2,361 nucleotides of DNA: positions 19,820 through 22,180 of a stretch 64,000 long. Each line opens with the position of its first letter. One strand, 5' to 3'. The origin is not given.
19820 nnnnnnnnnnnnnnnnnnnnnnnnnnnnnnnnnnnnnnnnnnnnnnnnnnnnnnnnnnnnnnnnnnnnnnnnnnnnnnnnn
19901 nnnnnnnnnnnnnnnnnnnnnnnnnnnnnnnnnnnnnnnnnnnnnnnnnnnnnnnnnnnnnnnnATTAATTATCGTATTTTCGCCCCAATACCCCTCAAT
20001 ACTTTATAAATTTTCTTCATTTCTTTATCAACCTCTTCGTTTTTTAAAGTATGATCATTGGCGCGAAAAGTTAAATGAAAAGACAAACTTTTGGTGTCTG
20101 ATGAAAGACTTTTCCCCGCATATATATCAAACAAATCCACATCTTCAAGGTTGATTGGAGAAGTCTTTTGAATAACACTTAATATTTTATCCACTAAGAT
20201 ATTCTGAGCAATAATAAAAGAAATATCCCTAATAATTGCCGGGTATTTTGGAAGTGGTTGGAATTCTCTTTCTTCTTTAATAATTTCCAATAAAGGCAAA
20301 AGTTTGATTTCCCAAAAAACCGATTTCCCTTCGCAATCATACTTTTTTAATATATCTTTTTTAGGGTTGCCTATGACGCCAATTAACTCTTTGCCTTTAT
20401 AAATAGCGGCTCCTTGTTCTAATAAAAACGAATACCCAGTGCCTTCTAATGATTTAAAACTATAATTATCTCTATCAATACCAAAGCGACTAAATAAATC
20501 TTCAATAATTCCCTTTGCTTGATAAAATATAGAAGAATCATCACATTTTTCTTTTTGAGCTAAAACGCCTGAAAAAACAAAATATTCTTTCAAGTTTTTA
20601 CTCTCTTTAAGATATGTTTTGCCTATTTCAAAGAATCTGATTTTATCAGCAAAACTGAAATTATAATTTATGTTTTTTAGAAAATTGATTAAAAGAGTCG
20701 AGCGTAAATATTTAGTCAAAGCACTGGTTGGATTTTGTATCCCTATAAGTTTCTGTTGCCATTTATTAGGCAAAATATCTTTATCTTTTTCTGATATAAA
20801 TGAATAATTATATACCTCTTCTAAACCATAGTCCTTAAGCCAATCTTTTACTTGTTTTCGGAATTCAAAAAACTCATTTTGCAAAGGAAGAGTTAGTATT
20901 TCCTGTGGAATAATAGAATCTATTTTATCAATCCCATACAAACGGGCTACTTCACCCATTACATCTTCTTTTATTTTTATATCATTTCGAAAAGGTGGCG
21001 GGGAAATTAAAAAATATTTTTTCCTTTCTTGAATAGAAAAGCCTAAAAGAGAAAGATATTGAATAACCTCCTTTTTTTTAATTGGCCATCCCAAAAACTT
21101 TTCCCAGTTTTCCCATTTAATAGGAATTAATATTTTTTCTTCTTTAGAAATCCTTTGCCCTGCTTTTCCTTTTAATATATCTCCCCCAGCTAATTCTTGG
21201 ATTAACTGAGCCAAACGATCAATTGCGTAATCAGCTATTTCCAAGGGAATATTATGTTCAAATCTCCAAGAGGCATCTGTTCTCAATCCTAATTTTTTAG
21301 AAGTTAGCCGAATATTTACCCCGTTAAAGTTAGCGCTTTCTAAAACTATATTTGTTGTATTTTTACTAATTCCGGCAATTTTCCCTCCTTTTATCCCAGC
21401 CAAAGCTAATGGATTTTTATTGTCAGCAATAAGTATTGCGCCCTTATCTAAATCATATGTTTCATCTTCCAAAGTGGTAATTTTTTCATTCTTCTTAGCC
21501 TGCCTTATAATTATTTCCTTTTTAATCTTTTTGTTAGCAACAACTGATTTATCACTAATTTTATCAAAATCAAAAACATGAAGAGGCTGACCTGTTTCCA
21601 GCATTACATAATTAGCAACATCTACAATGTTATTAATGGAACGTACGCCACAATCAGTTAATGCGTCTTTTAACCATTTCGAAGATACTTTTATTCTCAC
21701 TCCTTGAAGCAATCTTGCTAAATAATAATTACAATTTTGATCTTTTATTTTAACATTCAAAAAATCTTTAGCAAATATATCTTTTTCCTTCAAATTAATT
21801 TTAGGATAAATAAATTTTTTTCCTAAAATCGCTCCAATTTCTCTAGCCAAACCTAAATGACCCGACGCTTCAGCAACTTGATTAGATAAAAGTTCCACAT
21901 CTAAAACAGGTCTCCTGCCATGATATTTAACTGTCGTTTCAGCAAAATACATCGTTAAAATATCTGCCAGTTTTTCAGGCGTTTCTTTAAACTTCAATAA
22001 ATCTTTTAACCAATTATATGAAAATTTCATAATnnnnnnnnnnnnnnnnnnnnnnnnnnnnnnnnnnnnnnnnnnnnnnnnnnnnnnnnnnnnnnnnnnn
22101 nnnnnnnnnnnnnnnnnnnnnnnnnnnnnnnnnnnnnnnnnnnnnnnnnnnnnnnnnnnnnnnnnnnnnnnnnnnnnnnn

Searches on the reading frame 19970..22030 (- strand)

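Call 89: search_protein_families(library=pfam, proteins=[window:19970-22030:-], max_evalue=0.00001)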
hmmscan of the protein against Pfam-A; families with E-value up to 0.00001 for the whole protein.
window:19970-22030:- (686 aa): 4 families
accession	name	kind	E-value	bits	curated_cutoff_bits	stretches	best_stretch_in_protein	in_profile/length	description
PF03483.22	B3_4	-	2.1e-61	207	29.3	1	100-282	2-174/174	B3/4 domain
PF17759.6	tRNA_synthFbeta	-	1.8e-34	119.6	22.4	1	370-577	1-214/214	Phenylalanyl tRNA synthetase beta chain CLM domain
PF03147.19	FDX-ACB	-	9.1e-25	87.4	31.1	1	594-686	1-94/94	Ferredoxin-fold anticodon binding domain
PF03484.21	B5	-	9.6e-17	61.4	28.6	1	303-366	2-66/67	tRNA synthetase B5 domain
